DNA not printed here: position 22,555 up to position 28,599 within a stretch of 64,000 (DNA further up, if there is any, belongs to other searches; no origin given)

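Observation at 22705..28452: Cyclic-beta-1,2-glucan-synthase-like giant membrane protein that seems to lack the GH94 catalytic module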

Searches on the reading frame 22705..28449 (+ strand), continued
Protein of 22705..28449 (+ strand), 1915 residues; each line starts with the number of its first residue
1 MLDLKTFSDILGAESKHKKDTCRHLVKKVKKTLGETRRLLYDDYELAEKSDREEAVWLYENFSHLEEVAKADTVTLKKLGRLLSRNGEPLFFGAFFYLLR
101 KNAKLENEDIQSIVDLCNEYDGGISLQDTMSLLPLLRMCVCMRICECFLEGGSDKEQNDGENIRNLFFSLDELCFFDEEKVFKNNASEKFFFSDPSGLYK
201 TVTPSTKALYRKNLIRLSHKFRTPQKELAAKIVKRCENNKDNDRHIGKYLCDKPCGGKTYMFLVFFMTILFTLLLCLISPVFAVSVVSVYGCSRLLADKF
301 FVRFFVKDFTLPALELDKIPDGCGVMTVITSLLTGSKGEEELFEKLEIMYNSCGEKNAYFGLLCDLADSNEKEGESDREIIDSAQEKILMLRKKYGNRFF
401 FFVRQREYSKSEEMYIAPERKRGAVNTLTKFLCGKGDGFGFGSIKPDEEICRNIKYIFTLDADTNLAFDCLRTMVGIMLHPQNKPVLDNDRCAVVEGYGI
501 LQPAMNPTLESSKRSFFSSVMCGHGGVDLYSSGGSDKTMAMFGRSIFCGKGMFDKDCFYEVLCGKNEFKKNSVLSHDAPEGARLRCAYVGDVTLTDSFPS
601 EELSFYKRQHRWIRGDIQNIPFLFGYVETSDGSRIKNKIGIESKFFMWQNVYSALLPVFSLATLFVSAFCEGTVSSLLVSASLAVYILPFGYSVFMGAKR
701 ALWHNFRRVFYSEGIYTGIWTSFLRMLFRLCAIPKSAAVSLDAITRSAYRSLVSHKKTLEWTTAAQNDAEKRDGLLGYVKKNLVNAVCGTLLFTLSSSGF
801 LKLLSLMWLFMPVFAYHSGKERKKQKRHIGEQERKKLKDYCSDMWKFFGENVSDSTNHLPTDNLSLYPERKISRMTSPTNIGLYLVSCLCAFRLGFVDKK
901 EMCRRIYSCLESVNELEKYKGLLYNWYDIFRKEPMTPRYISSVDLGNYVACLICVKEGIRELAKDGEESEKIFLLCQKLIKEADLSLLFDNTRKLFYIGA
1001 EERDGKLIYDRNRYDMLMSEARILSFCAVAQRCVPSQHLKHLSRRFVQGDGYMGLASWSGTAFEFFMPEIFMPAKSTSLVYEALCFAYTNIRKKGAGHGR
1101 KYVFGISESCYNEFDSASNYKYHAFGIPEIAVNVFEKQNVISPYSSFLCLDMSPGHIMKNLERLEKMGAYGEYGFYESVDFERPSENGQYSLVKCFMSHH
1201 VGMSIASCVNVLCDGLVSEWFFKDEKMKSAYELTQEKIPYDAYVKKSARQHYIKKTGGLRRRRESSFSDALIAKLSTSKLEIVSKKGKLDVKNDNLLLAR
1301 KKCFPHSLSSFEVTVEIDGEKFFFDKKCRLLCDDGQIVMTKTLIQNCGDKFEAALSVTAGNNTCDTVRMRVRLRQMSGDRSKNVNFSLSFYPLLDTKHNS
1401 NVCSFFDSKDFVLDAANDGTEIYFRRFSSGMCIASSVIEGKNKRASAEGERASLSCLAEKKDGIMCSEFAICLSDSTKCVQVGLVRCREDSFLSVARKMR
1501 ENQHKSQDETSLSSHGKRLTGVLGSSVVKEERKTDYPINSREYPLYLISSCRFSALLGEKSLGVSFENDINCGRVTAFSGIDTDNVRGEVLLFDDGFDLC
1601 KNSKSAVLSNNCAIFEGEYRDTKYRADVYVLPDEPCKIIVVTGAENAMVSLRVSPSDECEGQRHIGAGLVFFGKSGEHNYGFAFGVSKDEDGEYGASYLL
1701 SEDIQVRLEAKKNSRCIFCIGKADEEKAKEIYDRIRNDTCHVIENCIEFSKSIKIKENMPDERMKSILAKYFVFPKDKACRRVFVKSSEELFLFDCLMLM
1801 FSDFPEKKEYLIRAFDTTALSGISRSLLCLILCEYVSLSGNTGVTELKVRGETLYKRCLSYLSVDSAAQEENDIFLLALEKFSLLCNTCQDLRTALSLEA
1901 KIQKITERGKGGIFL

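Call 8: find_homologous_proteins(query=window:22705-28449:+, max_evalue=1e-10)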
Query window:22705-28449:+ (1915 aa): 455 proteins with E <= 1e-10 among 8000 candidates; the best 120 are listed.
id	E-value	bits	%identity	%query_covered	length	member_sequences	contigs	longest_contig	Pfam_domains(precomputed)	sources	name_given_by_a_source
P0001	0.0e+0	4413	100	100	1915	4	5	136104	PF10091.16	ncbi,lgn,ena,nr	ncbi:MAG: hypothetical protein IJW06_00960 [Clostridia bacterium]|nr:hypothetical protein [Clostridi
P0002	0.0e+0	2933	67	100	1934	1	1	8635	PF10091.16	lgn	-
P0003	0.0e+0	2710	63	100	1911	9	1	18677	-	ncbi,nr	ncbi:MAG: hypothetical protein J6E38_03335 [Clostridia bacterium]|nr:hypothetical protein [Clostridi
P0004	0.0e+0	2263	66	66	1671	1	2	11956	PF10091.16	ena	-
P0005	0.0e+0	2143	51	100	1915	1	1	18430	PF10091.16,PF13632.13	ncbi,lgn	-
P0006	0.0e+0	2142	51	100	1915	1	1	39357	PF10091.16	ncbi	-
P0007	0.0e+0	2121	65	65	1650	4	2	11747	PF10091.16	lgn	-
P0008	0.0e+0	2093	50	100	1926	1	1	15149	PF10091.16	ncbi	-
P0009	0.0e+0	2091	51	100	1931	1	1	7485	PF10091.16,PF11329.15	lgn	-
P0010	0.0e+0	2090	50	100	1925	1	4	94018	PF10091.16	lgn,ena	-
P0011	0.0e+0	2081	50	100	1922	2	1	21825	PF10091.16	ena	-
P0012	0.0e+0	2075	50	100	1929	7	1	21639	PF11329.15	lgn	-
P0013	0.0e+0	2068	50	100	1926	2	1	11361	PF10091.16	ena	-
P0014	0.0e+0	2041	50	100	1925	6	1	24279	PF10091.16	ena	-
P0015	0.0e+0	1845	47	97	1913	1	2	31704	PF10091.16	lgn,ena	-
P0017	0.0e+0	1755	45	100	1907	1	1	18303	PF10091.16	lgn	-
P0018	0.0e+0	1742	45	98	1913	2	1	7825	PF10091.16,PF11329.15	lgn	-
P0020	0.0e+0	1695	44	97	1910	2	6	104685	-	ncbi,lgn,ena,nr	ncbi:MAG: hypothetical protein E7600_06730 [Ruminococcaceae bacterium]|nr:hypothetical protein [Osci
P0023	0.0e+0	1555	47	84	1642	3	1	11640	PF10091.16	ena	-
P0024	0.0e+0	1441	41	96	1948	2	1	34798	PF10091.16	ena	-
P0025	0.0e+0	1401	49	64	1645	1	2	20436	PF10091.16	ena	-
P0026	0.0e+0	1318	47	63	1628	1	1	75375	PF10091.16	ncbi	-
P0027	0.0e+0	1315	47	64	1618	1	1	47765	PF10091.16,PF11329.15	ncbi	-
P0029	0.0e+0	1227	46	67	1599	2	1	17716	PF10091.16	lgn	-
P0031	0.0e+0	1189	47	63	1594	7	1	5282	PF10091.16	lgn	-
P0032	0.0e+0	1167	46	63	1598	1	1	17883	PF10091.16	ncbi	-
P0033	0.0e+0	1152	44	66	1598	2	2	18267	PF10091.16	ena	-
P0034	0.0e+0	1150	34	99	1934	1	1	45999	PF10091.16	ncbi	-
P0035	0.0e+0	1111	44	68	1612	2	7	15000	PF10091.16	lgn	-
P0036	0.0e+0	1061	40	72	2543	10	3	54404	PF10091.16,PF06165.19,PF17167.11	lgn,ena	-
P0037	0.0e+0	1055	41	67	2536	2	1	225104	PF10091.16,PF06165.19,PF17167.11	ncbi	-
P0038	0.0e+0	1032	39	69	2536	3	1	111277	PF10091.16,PF06165.19,PF17167.11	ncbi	-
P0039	0.0e+0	1022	39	72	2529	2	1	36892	PF10091.16,PF06165.19,PF17167.11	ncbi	-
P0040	0.0e+0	1014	40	70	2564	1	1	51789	PF10091.16,PF06165.19,PF17167.11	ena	-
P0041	4.7e-295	1000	39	65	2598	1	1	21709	PF10091.16,PF13632.13,PF06165.19,PF17167.11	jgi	-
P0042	3.9e-290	984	38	72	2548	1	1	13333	PF10091.16,PF06165.19,PF17167.11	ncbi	-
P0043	1.3e-287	976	39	67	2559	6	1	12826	PF10091.16,PF06165.19,PF17167.11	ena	-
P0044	8.8e-286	969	41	65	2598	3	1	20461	PF10091.16,PF06165.19,PF17167.11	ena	-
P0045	1.8e-284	965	37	73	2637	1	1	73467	PF10091.16,PF06165.19,PF17167.11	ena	-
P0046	7.5e-283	960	41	65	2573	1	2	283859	PF10091.16,PF06165.19,PF17167.11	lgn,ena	-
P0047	8.8e-283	960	40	65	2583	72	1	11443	PF10091.16,PF06165.19,PF17167.11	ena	-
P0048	4.5e-280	951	39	64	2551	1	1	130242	PF10091.16,PF06165.19,PF17167.11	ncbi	-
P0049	6.8e-280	950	41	62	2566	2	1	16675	PF10091.16,PF06165.19,PF17167.11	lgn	-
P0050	1.9e-278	945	38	68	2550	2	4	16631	PF10091.16,PF06165.19,PF17167.11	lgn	-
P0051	1.2e-273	929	39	65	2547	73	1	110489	PF10091.16,PF06165.19,PF17167.11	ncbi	-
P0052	6.6e-271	920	39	63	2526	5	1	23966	PF10091.16,PF06165.19,PF17167.11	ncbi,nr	ncbi:MAG: hypothetical protein J6036_04440 [Clostridia bacterium]|nr:hypothetical protein [Clostridi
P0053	1.9e-266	905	35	73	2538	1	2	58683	PF10091.16,PF06165.19,PF17167.11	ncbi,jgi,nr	ncbi:MAG: hypothetical protein E7656_05010 [Ruminococcaceae bacterium]|nr:hypothetical protein [Osci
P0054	8.7e-266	903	36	74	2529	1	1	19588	PF10091.16,PF06165.19,PF17167.11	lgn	-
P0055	1.5e-263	896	39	67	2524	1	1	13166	PF10091.16,PF06165.19,PF17167.11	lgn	-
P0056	3.5e-263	895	36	72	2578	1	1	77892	PF10091.16,PF06165.19,PF17167.11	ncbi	-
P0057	3.9e-263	894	39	63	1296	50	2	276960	PF10091.16,PF13632.13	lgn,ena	-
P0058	1.2e-261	889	40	57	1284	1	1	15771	PF10091.16,PF11329.15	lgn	-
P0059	1.7e-260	886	35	73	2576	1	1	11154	PF10091.16,PF06165.19,PF17167.11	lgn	-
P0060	1.0e-259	883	39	65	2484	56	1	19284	PF10091.16,PF06165.19,PF17167.11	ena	-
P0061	2.5e-259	882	40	58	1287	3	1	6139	PF10091.16,PF13632.13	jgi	-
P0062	8.8e-259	880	39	64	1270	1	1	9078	PF10091.16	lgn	-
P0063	1.1e-258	880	36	71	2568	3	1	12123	PF10091.16,PF06165.19,PF17167.11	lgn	-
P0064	1.3e-258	879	37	72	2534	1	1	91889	PF10091.16,PF06165.19,PF17167.11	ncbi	-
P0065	3.5e-258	878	40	62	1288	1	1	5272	PF10091.16,PF11329.15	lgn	-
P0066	4.3e-258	878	37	70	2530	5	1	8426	PF10091.16,PF11329.15,PF06165.19,PF17167.11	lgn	-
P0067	6.1e-256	871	34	79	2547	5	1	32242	PF10091.16,PF06165.19,PF17167.11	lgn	-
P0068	9.7e-256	870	34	78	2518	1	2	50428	PF10091.16,PF06165.19,PF17167.11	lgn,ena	-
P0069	2.2e-255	869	36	69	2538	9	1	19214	PF10091.16,PF06165.19,PF17167.11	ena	-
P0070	9.3e-255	867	36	72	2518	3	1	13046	PF10091.16,PF11329.15,PF06165.19,PF17167.11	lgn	-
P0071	2.2e-252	859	36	72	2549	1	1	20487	PF10091.16,PF06165.19,PF17167.11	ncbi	-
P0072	8.4e-252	857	36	72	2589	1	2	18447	PF10091.16,PF11329.15,PF06165.19,PF17167.11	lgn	-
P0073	9.2e-220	751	39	50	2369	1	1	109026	PF10091.16,PF06165.19,PF17167.11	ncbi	-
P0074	4.1e-218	745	36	61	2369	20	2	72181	PF10091.16,PF06165.19,PF17167.11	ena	-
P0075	2.6e-217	742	35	62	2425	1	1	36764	PF10091.16,PF06165.19,PF17167.11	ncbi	-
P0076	1.0e-215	737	35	62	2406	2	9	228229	PF10091.16,PF06165.19,PF17167.11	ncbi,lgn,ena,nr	ncbi:MAG: hypothetical protein IJO74_04300 [Clostridia bacterium]|nr:hypothetical protein [Clostridi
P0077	1.4e-214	733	37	55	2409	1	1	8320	PF10091.16,PF06165.19,PF17167.11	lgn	-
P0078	1.2e-213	730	39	50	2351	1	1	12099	PF10091.16,PF06165.19,PF17167.11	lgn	-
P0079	1.3e-213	730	37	59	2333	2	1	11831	PF17167.11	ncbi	-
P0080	6.4e-213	728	34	63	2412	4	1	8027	PF10091.16,PF06165.19,PF17167.11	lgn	-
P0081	1.0e-211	724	37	55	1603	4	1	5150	PF10091.16,PF06165.19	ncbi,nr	ncbi:MAG: DUF3131 domain-containing protein, partial [Clostridia bacterium]|nr:DUF3131 domain-contai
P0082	1.1e-210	720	37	54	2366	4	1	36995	PF10091.16,PF06165.19,PF17167.11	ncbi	-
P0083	1.6e-210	720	34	64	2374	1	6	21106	PF10091.16,PF06165.19,PF17167.11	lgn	-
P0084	7.7e-210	718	35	60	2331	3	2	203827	PF10091.16,PF06165.19,PF17167.11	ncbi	ncbi:MAG: GH36-type glycosyl hydrolase domain-containing protein [Eubacteriales bacterium]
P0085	1.5e-205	704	37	57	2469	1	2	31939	PF10091.16,PF11329.15,PF06165.19,PF17167.11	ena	-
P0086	1.3e-204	700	36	54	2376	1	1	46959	PF10091.16,PF06165.19,PF17167.11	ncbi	-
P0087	1.4e-204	700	34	64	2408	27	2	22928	PF10091.16,PF11329.15,PF06165.19,PF17167.11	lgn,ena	-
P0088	3.8e-203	696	36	50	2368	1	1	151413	PF10091.16,PF06165.19,PF17167.11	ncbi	-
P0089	4.7e-201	689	34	64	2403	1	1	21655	PF10091.16,PF06165.19,PF17167.11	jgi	jgi:cyclic beta-1,2-glucan synthetase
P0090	1.2e-200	687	37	55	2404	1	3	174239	PF10091.16,PF06165.19,PF17167.11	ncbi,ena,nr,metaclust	ncbi:MAG: hypothetical protein A2Y15_05015 [Clostridiales bacterium GWF2_36_10]|nr:MAG: hypothetical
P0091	4.1e-200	685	35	58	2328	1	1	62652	PF10091.16,PF06165.19,PF17167.11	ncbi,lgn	-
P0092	1.7e-198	680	37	52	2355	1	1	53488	PF10091.16,PF06165.19,PF17167.11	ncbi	-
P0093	3.4e-196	672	34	63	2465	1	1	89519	PF10091.16,PF11329.15,PF06165.19,PF17167.11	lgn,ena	-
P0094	1.2e-195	671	37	52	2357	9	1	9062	PF10091.16,PF06165.19,PF17167.11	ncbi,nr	ncbi:MAG: hypothetical protein IJ344_03825 [Clostridia bacterium]|nr:hypothetical protein [Clostridi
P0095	1.6e-195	670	34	59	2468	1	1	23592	PF10091.16,PF06165.19,PF17167.11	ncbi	-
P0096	7.0e-195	668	33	62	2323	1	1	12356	PF10091.16,PF06165.19,PF17167.11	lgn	-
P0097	3.2e-194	666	32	70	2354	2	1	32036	PF10091.16,PF06165.19,PF17167.11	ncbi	-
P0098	1.1e-193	664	34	61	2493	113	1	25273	PF10091.16,PF06165.19,PF17167.11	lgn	-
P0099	2.0e-193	663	37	51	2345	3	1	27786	PF06165.19,PF17167.11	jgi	-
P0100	3.0e-192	659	37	55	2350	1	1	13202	PF10091.16,PF06165.19,PF17167.11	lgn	-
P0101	4.1e-192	659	33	62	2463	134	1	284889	PF10091.16,PF06165.19,PF17167.11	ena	-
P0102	1.5e-189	650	33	63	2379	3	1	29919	PF10091.16,PF06165.19,PF17167.11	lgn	-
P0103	2.3e-189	650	35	58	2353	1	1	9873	PF06165.19,PF17167.11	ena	-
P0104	2.1e-188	647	37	50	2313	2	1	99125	PF10091.16,PF06165.19,PF17167.11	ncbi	-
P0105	9.3e-188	644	34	57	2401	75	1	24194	PF10091.16,PF03633.21,PF06165.19,PF17167.11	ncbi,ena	-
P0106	2.3e-187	643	31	69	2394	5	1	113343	PF10091.16,PF03633.21,PF06165.19,PF17167.11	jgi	jgi:cellobiose phosphorylase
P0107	1.5e-186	640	32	67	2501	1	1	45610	PF10091.16,PF06165.19,PF17167.11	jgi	-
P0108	5.0e-186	639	32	64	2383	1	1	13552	PF10091.16,PF06165.19,PF17167.11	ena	-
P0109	8.9e-185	635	33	57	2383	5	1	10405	PF10091.16,PF06165.19,PF17167.11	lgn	-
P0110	9.1e-185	635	34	57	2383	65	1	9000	PF10091.16,PF06165.19,PF17167.11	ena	-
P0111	5.1e-184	632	36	54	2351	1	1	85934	PF10091.16,PF06165.19,PF17167.11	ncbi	-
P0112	1.5e-183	631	34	56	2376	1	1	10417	PF10091.16,PF06165.19,PF17167.11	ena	-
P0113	1.7e-183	630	33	58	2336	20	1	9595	PF10091.16,PF06165.19,PF17167.11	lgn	-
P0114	2.0e-183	630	34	56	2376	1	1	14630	PF10091.16,PF06165.19,PF17167.11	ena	-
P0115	2.1e-183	630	34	56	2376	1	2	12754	PF10091.16,PF06165.19,PF17167.11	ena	-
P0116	2.1e-183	630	34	56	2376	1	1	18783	PF10091.16,PF06165.19,PF17167.11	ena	-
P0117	2.1e-183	630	34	56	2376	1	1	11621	PF10091.16,PF06165.19,PF17167.11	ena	-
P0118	2.3e-183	630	34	56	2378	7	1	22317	PF10091.16,PF06165.19,PF17167.11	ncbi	-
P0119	2.4e-183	630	31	65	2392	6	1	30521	PF10091.16,PF06165.19,PF17167.11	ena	-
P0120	2.8e-183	630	34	56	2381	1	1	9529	PF10091.16,PF06165.19,PF17167.11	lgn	-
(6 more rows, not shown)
